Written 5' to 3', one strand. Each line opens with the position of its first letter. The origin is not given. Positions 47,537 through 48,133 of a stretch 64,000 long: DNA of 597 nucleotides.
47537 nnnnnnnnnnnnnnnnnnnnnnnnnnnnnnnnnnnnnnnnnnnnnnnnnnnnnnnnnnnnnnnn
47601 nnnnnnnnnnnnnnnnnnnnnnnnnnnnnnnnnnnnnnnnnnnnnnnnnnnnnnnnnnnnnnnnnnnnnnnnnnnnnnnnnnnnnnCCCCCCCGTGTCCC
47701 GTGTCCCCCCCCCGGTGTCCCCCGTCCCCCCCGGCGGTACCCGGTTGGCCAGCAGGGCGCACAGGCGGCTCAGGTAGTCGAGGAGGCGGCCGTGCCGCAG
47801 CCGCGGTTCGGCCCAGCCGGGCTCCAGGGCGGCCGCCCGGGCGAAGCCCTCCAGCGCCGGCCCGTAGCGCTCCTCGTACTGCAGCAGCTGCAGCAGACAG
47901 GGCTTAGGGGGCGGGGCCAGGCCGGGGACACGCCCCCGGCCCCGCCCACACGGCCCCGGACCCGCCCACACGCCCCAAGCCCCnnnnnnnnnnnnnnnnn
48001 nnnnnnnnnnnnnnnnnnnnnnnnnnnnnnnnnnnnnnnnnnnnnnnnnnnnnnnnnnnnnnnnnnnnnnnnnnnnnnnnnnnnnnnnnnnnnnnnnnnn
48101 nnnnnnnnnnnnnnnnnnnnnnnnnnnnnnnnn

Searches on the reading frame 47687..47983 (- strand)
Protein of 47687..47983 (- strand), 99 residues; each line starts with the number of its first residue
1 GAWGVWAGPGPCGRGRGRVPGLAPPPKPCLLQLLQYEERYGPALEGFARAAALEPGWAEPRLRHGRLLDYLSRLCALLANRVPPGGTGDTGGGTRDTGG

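Call 42: search_solved_structures(query=window:47687-47983:-, max_evalue=0.01)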
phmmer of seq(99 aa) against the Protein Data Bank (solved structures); distinct sequences matched with E-value up to 0.01: 3.
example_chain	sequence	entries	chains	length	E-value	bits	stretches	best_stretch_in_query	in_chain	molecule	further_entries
8bpo_t2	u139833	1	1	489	9.9e-13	51.7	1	33-81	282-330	Tetratricopeptide repeat protein 5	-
6t59_TT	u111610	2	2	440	1e-12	51.7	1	33-81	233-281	Tetratricopeptide repeat protein 5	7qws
4abn_A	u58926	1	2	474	3.4e-12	50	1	33-81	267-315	TETRATRICOPEPTIDE REPEAT PROTEIN 5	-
